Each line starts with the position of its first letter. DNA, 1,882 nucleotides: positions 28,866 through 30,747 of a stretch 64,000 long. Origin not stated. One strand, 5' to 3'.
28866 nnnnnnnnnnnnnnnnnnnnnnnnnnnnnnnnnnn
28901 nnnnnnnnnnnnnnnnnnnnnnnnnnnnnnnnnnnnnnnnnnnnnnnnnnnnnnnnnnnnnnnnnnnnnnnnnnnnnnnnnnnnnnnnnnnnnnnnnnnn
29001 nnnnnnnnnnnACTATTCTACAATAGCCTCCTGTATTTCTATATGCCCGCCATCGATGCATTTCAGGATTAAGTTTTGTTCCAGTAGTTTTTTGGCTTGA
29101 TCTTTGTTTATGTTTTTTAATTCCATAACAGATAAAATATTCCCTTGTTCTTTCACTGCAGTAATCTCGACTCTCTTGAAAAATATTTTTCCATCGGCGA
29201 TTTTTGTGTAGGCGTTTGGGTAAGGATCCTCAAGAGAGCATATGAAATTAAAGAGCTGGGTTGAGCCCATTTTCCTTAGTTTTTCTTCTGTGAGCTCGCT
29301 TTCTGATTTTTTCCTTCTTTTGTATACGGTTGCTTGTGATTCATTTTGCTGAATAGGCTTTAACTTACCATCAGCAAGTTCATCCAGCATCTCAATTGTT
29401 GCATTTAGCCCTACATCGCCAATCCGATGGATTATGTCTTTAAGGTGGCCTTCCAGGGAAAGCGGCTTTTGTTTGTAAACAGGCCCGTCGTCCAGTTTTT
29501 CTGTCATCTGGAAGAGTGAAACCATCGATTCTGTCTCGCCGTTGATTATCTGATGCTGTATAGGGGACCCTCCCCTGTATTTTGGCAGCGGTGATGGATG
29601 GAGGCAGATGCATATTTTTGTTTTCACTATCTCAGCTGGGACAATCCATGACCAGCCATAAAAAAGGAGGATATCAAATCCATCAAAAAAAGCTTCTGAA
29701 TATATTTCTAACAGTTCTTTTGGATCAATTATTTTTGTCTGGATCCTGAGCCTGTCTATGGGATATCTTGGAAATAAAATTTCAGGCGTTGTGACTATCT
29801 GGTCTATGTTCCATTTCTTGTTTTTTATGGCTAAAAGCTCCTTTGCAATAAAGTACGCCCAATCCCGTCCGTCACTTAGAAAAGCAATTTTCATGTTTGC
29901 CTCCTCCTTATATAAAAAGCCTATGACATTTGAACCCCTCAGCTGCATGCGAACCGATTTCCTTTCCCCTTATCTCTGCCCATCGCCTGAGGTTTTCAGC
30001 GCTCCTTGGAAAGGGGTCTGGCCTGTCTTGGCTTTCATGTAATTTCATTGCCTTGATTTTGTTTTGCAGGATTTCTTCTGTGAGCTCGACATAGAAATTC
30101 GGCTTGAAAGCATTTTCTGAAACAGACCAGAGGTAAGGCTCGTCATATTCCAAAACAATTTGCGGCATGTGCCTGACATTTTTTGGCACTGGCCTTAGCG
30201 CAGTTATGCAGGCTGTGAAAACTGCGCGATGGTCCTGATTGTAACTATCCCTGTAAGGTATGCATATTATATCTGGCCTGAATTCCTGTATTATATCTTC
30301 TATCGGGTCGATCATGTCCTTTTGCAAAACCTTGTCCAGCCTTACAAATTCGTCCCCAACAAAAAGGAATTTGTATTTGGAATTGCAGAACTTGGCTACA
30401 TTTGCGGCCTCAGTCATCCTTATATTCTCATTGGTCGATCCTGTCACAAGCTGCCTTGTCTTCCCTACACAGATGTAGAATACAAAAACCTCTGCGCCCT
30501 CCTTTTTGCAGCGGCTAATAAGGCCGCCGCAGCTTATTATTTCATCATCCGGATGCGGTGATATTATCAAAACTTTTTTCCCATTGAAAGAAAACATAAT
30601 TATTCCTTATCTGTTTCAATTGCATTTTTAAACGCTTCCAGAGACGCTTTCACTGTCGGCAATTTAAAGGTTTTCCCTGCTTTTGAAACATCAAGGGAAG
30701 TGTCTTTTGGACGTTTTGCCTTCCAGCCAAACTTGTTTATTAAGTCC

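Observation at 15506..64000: Very large (>45 kb) glycan biosynthesis/decoration island predicting a heavily modified acetamido-sugar glycan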

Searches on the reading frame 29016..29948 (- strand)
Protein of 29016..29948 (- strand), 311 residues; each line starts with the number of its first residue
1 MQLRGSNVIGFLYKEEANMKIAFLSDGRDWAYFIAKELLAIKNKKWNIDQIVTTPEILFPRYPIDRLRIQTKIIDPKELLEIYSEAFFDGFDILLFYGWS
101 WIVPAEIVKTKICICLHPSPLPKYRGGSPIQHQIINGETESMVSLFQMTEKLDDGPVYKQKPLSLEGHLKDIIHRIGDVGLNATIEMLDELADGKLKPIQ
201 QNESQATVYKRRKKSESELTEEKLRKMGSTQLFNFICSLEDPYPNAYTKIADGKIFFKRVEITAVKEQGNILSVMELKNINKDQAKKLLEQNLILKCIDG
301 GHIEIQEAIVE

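Call 5: search_protein_families(library=pfam, proteins=[window:29016-29948:-], max_evalue=0.001)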
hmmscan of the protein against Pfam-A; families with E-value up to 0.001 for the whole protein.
window:29016-29948:- (311 aa): 1 family
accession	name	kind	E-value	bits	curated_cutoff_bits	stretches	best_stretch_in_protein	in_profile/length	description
PF00551.24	Formyl_trans_N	-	6.6e-12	46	26.1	1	92-163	81-154/181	Formyl transferase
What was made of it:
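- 29013..29948 (-): Fmt/ArnA-like formyltransferase of an Asn-less subfamily. The true start is probably M19. Pfam Formyl_trans_N (call 5).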

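Call 15: search_protein_families(library=ncbifam, proteins=[window:29016-29948:-], max_evalue=0.00001)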
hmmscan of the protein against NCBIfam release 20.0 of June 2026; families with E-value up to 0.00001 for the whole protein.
window:29016-29948:- (311 aa): 5 families
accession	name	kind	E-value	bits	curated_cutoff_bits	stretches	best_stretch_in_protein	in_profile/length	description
TIGR00460.1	fmt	equivalog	2.3e-27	96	201.5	1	100-270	89-257/315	methionyl-tRNA formyltransferase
NF005998.1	PRK08125.1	equivalog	1.7e-22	79.6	777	1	111-283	98-271/649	bifunctional UDP-4-amino-4-deoxy-L-arabinose formyltransferase/UDP-glucuronic acid oxidase ArnA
NF005414.0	PRK06988.1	equivalog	9.6e-22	77.3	316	1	103-308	90-285/311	formyltransferase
NF005755.0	PRK07579.1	equivalog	5.7e-11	42.7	238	1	84-267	59-242/245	dTDP-4-amino-4,6-dideoxyglucose formyltransferase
TIGR00639.1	PurN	equivalog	8.7e-06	25.4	150.1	0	91-194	80-187/192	phosphoribosylglycinamide formyltransferase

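Call 21: find_homologous_proteins(query=window:29016-29948:-, max_evalue=0.00001)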
Query window:29016-29948:- (311 aa): 3063 proteins with E <= 0.00001 among 7688 candidates; the best 120 are listed.
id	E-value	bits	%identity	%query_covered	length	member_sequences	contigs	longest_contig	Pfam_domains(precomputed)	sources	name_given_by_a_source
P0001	2.5e-205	698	100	100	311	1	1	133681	PF00551.25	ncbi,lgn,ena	-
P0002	7.3e-139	480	71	94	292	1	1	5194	PF00551.25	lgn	-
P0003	2.8e-129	449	68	94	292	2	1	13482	PF00551.25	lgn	-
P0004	4.4e-128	445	67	94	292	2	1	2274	PF00551.25,PF02911.24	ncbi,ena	-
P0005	3.5e-118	412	64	93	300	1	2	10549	PF00551.25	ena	-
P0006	2.1e-110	387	60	93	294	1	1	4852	PF00551.25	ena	-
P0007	1.7e-105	371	59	94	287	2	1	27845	PF00551.25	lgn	-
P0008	2.5e-104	367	57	93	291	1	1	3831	PF00551.25,PF02911.24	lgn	-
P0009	3.8e-102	360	53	94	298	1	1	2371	PF00551.25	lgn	-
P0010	2.8e-101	357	65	80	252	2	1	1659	PF00551.25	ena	-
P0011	2.3e-100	354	53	94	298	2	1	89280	PF00551.25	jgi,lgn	jgi:methionyl-tRNA formyltransferase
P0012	6.4e-94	333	52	93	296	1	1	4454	PF00551.25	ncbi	-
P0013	7.1e-80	286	48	91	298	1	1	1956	PF00551.25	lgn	-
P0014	1.5e-79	285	46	94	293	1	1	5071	PF00551.25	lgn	-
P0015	2.5e-75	272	46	92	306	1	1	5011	PF00551.25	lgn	-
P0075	5.9e-54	201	51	58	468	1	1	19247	PF02585.23,PF00551.25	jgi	jgi:methionyl-tRNA formyltransferase/LmbE family N-acetylglucosaminyl deacetylase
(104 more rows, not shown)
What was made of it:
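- Many closest formyltransferase homologues are from CPR bacteria (call 21).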

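Call 22: search_solved_structures(query=window:29016-29948:-, max_evalue=0.001, show_alignments=1)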
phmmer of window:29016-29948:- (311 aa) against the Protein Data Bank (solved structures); distinct sequences matched with E-value up to 0.001: 36.
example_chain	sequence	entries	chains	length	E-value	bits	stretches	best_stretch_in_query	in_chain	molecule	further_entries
1zgh_A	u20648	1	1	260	4.3e-21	78.6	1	69-262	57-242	Methionyl-tRNA formyltransferase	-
4iqf_A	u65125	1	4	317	5.5e-19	71.7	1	91-276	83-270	Methionyl-tRNA formyltransferase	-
6pih_A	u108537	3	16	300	6e-15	58.4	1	113-277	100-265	Bifunctional polymyxin resistance protein ArnA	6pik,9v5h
1yrw_A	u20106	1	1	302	6.1e-15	58.4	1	113-277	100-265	protein ArnA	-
5j63_A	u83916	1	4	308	6.2e-15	58.4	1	113-277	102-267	Bifunctional polymyxin resistance protein ArnA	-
2bln_A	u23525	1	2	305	6.3e-15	58.4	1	113-277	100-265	PROTEIN YFBG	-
1z7e_A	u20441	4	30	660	2.9e-14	56.2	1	113-277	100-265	protein ArnA | Bifunctional polymyxin resistance protein ArnA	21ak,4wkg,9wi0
3tqq_A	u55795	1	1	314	3.1e-14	56.1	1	73-220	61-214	Methionyl-tRNA formyltransferase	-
1fmt_A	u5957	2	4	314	1.5e-13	53.8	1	91-250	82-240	METHIONYL-TRNA FMET FORMYLTRANSFERASE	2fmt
3q0i_A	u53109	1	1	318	2.6e-13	53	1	91-271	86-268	Methionyl-tRNA formyltransferase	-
3r8x_A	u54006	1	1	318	1.3e-11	47.4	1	76-253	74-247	Methionyl-tRNA formyltransferase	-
5uai_A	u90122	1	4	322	1.8e-11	47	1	90-253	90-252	Methionyl-tRNA formyltransferase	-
4qpc_A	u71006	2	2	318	1.2e-09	41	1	59-250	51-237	10-formyltetrahydrofolate dehydrogenase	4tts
4qpd_A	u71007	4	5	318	1.4e-09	40.8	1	59-250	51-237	10-formyltetrahydrofolate dehydrogenase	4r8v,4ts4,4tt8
8gjh_A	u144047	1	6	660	5e-09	39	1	113-254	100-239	Bifunctional polymyxin resistance protein ArnA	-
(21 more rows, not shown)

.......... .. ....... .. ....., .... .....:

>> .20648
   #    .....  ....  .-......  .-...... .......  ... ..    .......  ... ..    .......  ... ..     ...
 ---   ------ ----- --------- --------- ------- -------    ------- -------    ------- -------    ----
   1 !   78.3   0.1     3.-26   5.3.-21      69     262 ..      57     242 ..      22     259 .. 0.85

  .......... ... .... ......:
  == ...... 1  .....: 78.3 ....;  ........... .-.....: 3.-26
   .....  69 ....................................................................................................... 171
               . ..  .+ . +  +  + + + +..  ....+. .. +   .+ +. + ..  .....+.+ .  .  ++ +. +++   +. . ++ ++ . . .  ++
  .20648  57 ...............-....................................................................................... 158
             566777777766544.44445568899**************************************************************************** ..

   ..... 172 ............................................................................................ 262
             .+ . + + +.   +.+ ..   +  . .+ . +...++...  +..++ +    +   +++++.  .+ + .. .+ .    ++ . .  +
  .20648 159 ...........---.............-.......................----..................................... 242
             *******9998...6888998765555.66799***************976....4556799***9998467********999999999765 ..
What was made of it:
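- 29013..29948 (-): PDB 1zgh, Fmt, ArnA and sugar formyltransferases (call 22).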

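Call 23: find_encoding_contigs(protein=P0011, flank=8000, max_places=1)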
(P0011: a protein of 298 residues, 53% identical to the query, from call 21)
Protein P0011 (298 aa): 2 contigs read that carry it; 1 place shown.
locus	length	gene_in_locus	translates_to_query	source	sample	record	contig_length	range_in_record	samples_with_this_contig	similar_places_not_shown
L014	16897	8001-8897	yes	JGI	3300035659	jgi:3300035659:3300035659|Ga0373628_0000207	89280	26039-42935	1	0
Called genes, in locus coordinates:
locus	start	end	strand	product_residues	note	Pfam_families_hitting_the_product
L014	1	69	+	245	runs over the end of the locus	PF00535:Glycos_transf_2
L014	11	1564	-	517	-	PF13231:PMT_2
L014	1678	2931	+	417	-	PF08421:Methyltransf_13, PF13489:Methyltransf_23, PF08242:Methyltransf_12 (weak), PF08484:Methyltransf_14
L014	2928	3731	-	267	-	PF01209:Ubie_methyltran (weak), PF13489:Methyltransf_23, PF13649:Methyltransf_25, PF13847:Methyltransf_31, PF08241:Methyltransf_11, PF08242:Methyltransf_12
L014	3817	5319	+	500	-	PF13440:Polysacc_synt_3, PF03023:MurJ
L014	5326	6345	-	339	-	PF00535:Glycos_transf_2, PF13641:Glyco_tranf_2_3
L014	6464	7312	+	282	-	PF01073:3Beta_HSD (weak), PF01370:Epimerase, PF02719:Polysacc_synt_2, PF04321:RmlD_sub_bind, PF16363:GDP_Man_Dehyd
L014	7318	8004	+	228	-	PF02585:PIG-L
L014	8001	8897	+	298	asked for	PF00551:Formyl_trans_N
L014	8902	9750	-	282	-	PF00763:THF_DHG_CYH, PF02882:THF_DHG_CYH_C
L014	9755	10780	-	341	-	PF00106:adh_short (weak), PF01073:3Beta_HSD, PF01370:Epimerase, PF02719:Polysacc_synt_2, PF04321:RmlD_sub_bind, PF05368:NmrA (weak), PF13460:NAD_binding_10, PF16363:GDP_Man_Dehyd, +1 more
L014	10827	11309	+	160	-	-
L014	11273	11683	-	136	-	PF08660:Alg14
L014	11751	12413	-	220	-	PF00534:Glycos_transf_1, PF13692:Glyco_trans_1_4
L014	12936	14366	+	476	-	PF02310:B12-binding, PF19864:Radical_SAM_N2 (faint), PF04055:Radical_SAM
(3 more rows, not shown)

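Call 24: find_encoding_contigs(protein=P0007, flank=8000, max_places=1)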
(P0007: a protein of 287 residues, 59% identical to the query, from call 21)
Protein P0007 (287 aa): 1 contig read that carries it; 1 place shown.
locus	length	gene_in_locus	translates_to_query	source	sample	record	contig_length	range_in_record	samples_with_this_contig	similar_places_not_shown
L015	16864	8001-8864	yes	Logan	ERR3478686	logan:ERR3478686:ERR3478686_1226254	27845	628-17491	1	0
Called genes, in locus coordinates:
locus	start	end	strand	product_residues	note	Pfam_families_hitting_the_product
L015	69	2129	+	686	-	PF02516:STT3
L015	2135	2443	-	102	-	-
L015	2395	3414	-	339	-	PF00953:Glycos_transf_4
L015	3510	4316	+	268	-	PF13489:Methyltransf_23, PF01209:Ubie_methyltran (weak), PF05401:NodS (weak), PF13649:Methyltransf_25, PF13847:Methyltransf_31, PF08241:Methyltransf_11, PF08242:Methyltransf_12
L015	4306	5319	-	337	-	PF00535:Glycos_transf_2, PF13641:Glyco_tranf_2_3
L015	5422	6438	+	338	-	PF00106:adh_short, PF01370:Epimerase, PF02719:Polysacc_synt_2, PF04321:RmlD_sub_bind, PF08659:KR, PF01073:3Beta_HSD, PF07993:NAD_binding_4, PF13460:NAD_binding_10, +2 more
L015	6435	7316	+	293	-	PF01073:3Beta_HSD (weak), PF01370:Epimerase, PF02719:Polysacc_synt_2, PF04321:RmlD_sub_bind, PF16363:GDP_Man_Dehyd, PF07993:NAD_binding_4 (weak)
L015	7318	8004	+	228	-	PF02585:PIG-L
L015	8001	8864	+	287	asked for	PF00551:Formyl_trans_N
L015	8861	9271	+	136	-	PF14667:Polysacc_synt_C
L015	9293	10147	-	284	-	PF00763:THF_DHG_CYH, PF02882:THF_DHG_CYH_C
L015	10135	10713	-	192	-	PF01812:5-FTHF_cyc-lig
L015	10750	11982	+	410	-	PF08421:Methyltransf_13, PF13489:Methyltransf_23, PF08241:Methyltransf_11, PF08242:Methyltransf_12, PF13649:Methyltransf_25 (weak), PF13847:Methyltransf_31 (weak), PF08484:Methyltransf_14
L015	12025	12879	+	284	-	-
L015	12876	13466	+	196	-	PF00702:Hydrolase (weak), PF13419:HAD_2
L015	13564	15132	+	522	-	PF02310:B12-binding (weak), PF04055:Radical_SAM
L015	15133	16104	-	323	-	PF00535:Glycos_transf_2, PF10111:Glyco_tranf_2_2, PF13506:Glyco_transf_21, PF13641:Glyco_tranf_2_3, PF13632:Glyco_trans_2_3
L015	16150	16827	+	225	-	PF00535:Glycos_transf_2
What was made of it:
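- On Archaeal AglB-dependent N-glycosylation cluster: Present near the homologous cassette in L015 (call 24).
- A relative has STT3/AglB and a Glycos_transf_4 initiating enzyme 6 kb from the homologous formyl-sugar cassette (call 24).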

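Call 25: find_encoding_contigs(protein=P0075, flank=8000, max_places=1)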
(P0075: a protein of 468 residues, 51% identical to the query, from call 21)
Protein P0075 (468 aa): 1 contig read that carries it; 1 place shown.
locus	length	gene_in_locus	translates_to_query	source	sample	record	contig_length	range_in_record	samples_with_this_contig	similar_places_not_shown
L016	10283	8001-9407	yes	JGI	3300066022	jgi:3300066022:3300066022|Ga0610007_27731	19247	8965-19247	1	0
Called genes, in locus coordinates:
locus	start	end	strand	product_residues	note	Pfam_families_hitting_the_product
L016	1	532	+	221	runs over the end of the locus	PF01755:Glyco_transf_25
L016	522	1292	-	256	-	-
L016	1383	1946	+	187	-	PF13578:Methyltransf_24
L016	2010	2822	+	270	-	PF13578:Methyltransf_24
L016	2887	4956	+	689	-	PF01266:DAO (weak)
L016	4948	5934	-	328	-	PF01073:3Beta_HSD (weak), PF01370:Epimerase, PF02719:Polysacc_synt_2, PF04321:RmlD_sub_bind (weak), PF16363:GDP_Man_Dehyd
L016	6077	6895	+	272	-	-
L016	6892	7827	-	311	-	-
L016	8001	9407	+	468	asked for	PF00551:Formyl_trans_N, PF02585:PIG-L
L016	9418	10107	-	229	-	-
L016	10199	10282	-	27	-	?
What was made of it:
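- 29908..30597 (-): PIG-L/LmbE de-N-acetylase, partner of the formyltransferase. Fused to it in P0075 (calls 21, 25).
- P0075 is a fusion of the two (calls 21, 25).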

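Call 32: find_related_loci(query=A1, collection=metagenome_contigs, flank=10000)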
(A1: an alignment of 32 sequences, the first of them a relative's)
Query A1 (311 aa) in metagenome_contigs; peptide patterns used: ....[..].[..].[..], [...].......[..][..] (x = any residue, [..] = any of these).
600 stretches matched a pattern (row limit reached: there are more); 560 encode a relative of the query (tblastn E <= 1e-3); the best 80 are kept; 80 distinct loci.
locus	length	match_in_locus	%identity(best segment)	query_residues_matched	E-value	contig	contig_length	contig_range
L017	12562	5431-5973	57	73-257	6e-69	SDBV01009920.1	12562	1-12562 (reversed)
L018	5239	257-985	46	19-262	6e-68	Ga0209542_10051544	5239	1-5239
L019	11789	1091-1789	49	19-254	6e-68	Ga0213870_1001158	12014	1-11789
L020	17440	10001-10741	48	17-270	4e-64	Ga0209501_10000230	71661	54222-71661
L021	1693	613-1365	45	17-268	4e-67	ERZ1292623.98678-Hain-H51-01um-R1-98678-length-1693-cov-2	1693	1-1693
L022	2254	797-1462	49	19-253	4e-62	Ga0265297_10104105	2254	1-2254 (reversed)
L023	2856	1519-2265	44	16-261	4e-61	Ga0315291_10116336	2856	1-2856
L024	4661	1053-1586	53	77-257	1e-57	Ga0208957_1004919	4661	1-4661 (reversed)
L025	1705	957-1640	42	19-262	2e-59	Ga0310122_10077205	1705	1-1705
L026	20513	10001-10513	53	92-261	2e-56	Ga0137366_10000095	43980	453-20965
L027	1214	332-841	51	93-266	5e-59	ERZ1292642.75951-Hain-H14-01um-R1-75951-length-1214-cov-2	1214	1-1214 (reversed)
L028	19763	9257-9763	52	92-263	7e-55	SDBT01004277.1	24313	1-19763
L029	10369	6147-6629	53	93-257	2e-54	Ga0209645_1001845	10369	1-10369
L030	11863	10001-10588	47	73-272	4e-54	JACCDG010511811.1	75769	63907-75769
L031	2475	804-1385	47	62-257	3e-54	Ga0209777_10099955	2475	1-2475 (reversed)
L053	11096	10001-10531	48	88-262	2e-51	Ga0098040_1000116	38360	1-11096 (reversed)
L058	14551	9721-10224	51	86-257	4e-51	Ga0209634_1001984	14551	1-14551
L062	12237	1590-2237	42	36-262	1e-50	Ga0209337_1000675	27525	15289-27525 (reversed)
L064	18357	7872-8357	54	92-257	3e-50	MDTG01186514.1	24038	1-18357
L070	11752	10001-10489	52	88-257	1e-50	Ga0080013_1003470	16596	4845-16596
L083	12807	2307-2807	48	94-262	1e-49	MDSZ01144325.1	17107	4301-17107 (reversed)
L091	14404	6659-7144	52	92-257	2e-49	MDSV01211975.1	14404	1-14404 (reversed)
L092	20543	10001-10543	49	92-277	2e-49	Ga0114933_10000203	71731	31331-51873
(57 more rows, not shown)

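Call 66: search_protein_families(library=pfam, proteins=[L028:6564-7640:+, L064:9198-10049:+, L091:11303-11887:+, L092:10549-11457:+, L058:10936-11928:+, L062:6197-7459:+, L083:555-1538:+, L070:4244-5707:+, L053:1729-3726:+, L015:12025-12876:+], max_evalue=0.001)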
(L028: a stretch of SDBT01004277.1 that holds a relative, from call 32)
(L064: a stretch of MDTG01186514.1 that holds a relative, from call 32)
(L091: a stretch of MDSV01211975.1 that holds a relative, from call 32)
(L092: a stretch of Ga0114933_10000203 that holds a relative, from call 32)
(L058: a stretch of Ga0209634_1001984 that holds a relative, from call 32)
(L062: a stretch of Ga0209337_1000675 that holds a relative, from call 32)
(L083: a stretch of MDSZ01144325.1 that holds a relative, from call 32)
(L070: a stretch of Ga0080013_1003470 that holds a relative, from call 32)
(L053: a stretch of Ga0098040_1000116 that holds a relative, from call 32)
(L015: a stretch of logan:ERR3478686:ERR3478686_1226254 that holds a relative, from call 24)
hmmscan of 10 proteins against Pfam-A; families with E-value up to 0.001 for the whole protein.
L028:6564-7640:+ (359 aa): 2 families
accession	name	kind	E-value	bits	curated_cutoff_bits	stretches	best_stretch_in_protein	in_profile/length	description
PF03102.20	NeuB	-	2.6e-71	240.3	22.1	1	42-285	1-240/241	NeuB family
PF08666.17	SAF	-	8.2e-09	36.3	21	1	301-355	2-58/63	SAF domain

L064:9198-10049:+ (284 aa): 1 family
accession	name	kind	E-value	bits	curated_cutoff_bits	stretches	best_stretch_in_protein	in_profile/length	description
PF02348.25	CTP_transf_3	-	3.4e-27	96.1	22.6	1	11-200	1-191/217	Cytidylyltransferase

L091:11303-11887:+ (195 aa): 2 families
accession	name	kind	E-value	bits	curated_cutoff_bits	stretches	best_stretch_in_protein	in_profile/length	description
PF13302.13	Acetyltransf_3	-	5.9e-07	30.7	25.4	1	21-140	3-119/138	Acetyltransferase (GNAT) domain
PF13420.13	Acetyltransf_4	-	6.1e-06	26.8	24.3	1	33-176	11-154/155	Acetyltransferase (GNAT) domain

L092:10549-11457:+ (303 aa): 1 family
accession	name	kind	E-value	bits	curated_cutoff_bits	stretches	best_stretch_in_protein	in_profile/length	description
PF00248.27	Aldo_ket_red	-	9.4e-29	100.8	24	1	5-269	1-277/291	Aldo/keto reductase family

L058:10936-11928:+ (331 aa): 0 families

L062:6197-7459:+ (421 aa): 1 family
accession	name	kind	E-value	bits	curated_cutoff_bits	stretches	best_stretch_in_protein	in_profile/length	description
PF00535.33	Glycos_transf_2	-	1.7e-09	38.3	23.3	1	6-118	3-113/168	Glycosyl transferase family 2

L083:555-1538:+ (328 aa): 0 families

L070:4244-5707:+ (488 aa): 1 family
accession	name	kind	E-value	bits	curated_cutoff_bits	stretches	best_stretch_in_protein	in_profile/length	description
PF00534.26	Glycos_transf_1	-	3e-06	27.3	26.4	1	295-349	75-129/172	Glycosyl transferases group 1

L053:1729-3726:+ (666 aa): 4 families
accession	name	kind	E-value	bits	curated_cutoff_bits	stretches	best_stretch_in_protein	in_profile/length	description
PF00535.33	Glycos_transf_2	-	6.6e-16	59.1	23.3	1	421-584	1-164/168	Glycosyl transferase family 2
PF10111.15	Glyco_tranf_2_2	-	2.5e-05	24.4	27.3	1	436-615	15-208/276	Glycosyltransferase like family 2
PF00534.26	Glycos_transf_1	-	3.7e-05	23.8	26.4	1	250-308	74-129/172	Glycosyl transferases group 1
PF20706.3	GT4-conflict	-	5.3e-05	22.8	26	1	274-392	284-377/385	Family 4 Glycosyltransferase in conflict systems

L015:12025-12876:+ (284 aa): 0 families

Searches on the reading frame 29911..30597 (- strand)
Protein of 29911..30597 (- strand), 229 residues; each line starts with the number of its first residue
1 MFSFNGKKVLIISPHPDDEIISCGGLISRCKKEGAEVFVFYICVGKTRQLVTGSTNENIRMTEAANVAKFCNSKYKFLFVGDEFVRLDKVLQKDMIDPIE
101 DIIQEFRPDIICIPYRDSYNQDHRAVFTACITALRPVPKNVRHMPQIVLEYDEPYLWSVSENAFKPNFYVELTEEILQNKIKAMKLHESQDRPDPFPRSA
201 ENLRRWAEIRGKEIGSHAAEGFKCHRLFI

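Call 5: search_protein_families(library=pfam, proteins=[window:29911-30597:-], max_evalue=0.001)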
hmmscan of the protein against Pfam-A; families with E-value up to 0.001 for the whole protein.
window:29911-30597:- (229 aa): 1 family
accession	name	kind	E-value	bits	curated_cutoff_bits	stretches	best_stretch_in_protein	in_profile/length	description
PF02585.22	PIG-L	-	1.9e-21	77.4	28.2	1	10-133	1-128/129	GlcNAc-PI de-N-acetylase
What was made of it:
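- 29908..30597 (-): Pfam PIG-L E 2e-21 (call 5).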

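Call 15: search_protein_families(library=ncbifam, proteins=[window:29911-30597:-], max_evalue=0.00001)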
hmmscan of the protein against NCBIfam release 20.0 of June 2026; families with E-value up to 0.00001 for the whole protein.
window:29911-30597:- (229 aa): 3 families
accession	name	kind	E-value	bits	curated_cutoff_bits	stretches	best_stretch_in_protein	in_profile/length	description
TIGR04001.1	thiol_BshB1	equivalog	3.4e-15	56.4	182.5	1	8-226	3-222/226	bacillithiol biosynthesis deacetylase BshB1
TIGR04000.1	thiol_BshB2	equivalog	1.5e-13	50.9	195.25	1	8-191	2-185/217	bacillithiol biosynthesis deacetylase BshB2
NF002557.0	PRK02122.1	subfamily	4e-12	45.1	384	1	6-46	370-410/653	glucosamine-6-phosphate deaminase-like protein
